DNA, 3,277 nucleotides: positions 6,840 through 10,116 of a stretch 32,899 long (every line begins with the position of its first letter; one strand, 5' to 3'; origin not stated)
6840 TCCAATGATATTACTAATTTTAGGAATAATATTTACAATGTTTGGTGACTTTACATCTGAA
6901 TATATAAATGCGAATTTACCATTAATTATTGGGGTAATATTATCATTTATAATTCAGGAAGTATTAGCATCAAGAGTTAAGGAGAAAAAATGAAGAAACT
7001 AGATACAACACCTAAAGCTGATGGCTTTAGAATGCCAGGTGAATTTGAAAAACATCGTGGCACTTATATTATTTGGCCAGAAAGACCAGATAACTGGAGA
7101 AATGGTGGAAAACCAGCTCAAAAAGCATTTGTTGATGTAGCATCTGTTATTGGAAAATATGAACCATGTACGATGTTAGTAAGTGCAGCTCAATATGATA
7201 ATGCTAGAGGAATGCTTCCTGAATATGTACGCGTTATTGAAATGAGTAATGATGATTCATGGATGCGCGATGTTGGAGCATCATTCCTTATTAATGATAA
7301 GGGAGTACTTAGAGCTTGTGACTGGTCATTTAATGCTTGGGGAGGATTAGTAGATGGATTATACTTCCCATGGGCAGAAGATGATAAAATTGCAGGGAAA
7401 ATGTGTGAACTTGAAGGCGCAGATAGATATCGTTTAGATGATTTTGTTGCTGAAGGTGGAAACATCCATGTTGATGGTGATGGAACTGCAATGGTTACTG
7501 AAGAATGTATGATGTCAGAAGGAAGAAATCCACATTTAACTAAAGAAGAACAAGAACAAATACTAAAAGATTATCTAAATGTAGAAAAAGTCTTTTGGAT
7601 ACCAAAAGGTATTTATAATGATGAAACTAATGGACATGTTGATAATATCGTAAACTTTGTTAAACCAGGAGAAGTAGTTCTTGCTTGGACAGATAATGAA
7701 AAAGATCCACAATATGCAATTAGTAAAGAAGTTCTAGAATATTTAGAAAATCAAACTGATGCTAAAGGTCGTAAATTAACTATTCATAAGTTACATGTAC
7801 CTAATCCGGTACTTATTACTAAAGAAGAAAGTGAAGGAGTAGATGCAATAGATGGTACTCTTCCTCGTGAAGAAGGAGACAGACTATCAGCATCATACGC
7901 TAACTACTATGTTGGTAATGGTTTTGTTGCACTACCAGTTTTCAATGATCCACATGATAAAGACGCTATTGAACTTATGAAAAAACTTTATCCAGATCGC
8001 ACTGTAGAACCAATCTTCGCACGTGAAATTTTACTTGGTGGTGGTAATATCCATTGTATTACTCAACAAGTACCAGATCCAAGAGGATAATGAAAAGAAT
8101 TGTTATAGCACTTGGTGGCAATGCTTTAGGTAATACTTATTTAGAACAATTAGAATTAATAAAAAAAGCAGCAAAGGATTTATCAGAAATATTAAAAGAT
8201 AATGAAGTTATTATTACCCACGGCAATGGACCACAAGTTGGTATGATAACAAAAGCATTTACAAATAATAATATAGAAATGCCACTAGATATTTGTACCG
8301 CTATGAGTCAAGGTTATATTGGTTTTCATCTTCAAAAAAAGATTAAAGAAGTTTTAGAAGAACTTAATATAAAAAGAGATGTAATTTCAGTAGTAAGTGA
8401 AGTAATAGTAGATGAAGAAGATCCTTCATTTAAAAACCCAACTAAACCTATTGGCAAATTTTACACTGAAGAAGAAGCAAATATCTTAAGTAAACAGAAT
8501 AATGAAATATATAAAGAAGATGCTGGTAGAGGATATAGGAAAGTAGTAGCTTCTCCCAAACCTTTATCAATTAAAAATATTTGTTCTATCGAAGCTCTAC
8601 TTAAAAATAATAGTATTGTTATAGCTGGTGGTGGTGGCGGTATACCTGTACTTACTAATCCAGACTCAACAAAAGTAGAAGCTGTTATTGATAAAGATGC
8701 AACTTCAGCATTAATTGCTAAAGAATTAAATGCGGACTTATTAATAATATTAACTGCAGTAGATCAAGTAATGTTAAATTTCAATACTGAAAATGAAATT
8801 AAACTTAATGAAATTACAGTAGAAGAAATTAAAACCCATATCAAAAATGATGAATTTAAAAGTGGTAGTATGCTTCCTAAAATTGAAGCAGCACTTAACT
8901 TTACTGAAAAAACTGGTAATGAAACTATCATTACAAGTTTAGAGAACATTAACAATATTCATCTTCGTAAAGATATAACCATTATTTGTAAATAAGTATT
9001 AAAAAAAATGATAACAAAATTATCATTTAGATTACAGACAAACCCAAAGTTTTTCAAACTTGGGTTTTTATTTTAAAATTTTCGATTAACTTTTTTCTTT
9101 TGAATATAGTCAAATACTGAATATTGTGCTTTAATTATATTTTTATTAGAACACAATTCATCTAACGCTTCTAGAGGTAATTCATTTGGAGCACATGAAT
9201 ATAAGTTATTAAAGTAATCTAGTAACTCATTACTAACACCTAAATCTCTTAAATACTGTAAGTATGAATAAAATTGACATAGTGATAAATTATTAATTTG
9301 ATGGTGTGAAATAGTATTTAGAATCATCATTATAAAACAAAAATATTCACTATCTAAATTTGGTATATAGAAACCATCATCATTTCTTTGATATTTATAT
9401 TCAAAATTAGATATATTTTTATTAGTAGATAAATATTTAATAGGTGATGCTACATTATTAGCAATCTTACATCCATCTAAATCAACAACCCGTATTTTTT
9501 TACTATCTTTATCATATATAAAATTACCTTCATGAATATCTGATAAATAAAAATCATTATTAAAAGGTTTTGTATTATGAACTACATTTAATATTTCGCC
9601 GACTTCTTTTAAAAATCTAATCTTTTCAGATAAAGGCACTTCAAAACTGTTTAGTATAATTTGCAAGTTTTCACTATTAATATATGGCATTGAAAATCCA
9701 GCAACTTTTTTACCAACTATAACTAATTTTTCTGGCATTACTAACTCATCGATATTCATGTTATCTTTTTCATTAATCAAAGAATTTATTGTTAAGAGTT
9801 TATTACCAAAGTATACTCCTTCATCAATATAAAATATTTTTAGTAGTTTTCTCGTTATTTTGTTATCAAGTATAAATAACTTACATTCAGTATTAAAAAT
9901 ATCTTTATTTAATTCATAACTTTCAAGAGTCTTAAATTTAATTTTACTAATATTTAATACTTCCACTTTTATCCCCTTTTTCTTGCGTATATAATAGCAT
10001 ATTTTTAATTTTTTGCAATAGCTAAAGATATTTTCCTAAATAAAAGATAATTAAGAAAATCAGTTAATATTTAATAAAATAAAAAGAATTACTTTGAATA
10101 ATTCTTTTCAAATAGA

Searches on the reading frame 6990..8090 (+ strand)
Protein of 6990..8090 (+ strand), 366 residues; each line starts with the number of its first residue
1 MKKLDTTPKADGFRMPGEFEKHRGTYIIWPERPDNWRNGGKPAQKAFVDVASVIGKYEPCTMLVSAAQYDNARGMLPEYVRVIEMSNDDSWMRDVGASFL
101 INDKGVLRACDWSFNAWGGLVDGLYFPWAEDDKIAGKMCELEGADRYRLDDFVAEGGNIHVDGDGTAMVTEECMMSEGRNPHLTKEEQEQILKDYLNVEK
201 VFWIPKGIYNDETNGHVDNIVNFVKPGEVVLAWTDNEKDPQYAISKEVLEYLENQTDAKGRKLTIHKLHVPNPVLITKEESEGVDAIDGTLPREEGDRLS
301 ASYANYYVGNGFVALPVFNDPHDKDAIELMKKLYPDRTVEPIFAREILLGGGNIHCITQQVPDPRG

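Call 7: search_protein_families(library=pfam, proteins=[window:6990-8090:+], max_evalue=0.01)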
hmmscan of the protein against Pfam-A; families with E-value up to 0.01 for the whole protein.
window:6990-8090:+ (366 aa): 1 family
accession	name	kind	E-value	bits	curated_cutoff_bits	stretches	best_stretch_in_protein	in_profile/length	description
PF04371.20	PAD_porph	-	9.3e-118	393.5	25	1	14-362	1-321/321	Porphyromonas-type peptidyl-arginine deiminase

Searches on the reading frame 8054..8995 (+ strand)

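Call 7: search_protein_families(library=pfam, proteins=[window:8054-8995:+], max_evalue=0.01)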
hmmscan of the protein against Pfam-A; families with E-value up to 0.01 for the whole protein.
window:8054-8995:+ (313 aa): 1 family
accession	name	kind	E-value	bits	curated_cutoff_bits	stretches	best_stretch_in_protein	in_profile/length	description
PF00696.33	AA_kinase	-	1.1e-28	101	24.9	1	14-295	1-234/234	Amino acid kinase family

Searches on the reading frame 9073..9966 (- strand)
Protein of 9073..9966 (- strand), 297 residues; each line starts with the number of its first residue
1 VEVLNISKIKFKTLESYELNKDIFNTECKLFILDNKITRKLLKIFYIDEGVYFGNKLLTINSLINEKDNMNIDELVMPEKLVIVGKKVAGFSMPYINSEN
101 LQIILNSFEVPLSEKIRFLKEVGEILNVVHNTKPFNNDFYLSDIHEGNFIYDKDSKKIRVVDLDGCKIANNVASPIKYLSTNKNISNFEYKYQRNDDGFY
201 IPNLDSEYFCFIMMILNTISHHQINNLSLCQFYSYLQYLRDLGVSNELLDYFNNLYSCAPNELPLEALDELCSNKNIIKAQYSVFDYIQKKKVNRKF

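Call 7: search_protein_families(library=pfam, proteins=[window:9073-9966:-], max_evalue=0.01)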
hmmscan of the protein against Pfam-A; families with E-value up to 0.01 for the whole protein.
window:9073-9966:- (297 aa): 1 family
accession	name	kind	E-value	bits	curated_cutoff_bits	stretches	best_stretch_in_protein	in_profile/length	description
PF03109.22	ABC1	-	0.0019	17.8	22.9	0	120-162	169-210/244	ABC1 atypical kinase-like domain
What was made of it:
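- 9073..9966 (-): Kinase-like gene (297 aa), the neighbour of the permease before the insertion. Call 7: weak ABC1 hit.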

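Call 8: search_protein_families(library=ncbifam, proteins=[window:9073-9966:-], max_evalue=0.01)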
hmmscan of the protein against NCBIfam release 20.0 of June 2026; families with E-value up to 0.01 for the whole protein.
window:9073-9966:- (297 aa): 0 families

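Call 9: find_encoding_contigs(protein=window:9073-9966:-, flank=10000, max_places=10)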
Protein window:9073-9966:- (297 aa): 5 contigs read that carry it; 4 places shown.
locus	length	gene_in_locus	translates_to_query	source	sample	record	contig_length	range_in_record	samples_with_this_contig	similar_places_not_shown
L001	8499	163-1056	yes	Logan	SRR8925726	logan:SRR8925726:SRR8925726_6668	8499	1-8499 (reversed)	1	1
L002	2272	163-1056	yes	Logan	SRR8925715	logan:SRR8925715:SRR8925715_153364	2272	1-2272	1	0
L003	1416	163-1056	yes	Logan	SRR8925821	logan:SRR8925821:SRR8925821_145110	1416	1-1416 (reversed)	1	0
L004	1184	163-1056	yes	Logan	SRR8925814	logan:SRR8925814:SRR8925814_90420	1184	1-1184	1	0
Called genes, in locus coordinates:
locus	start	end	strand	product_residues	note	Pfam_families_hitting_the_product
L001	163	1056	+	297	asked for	-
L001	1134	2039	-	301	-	PF00696:AA_kinase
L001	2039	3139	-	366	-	PF04371:PAD_porph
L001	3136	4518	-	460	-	PF00324:AA_permease, PF13520:AA_permease_2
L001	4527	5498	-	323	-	PF02729:OTCace_N, PF00185:OTCace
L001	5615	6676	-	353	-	PF00535:Glycos_transf_2, PF10111:Glyco_tranf_2_2 (weak)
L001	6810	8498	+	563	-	?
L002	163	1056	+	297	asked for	-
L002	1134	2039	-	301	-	PF00696:AA_kinase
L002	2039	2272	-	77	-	?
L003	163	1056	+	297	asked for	-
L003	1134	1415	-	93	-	?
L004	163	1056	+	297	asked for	-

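Call 18: find_related_loci(query=window:9073-9966:-, collection=genome_contigs, flank=8000)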
Query window:9073-9966:- (297 aa) in genome_contigs; peptide patterns used: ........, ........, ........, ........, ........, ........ (x = any residue, [..] = any of these).
37 stretches matched a pattern, but none encodes a relative of the query by tblastn (E <= 1e-3).
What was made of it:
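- Tried and rejected: A genome-collection scan with the kinase-like protein found no relative (call 18), so no conspecific empty site could be retrieved.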

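Call 79: search_protein_families(library=padloc, proteins=[window:9073-9966:-], max_evalue=0.001)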
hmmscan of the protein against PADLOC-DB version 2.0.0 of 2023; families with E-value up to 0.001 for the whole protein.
window:9073-9966:- (297 aa): 0 families
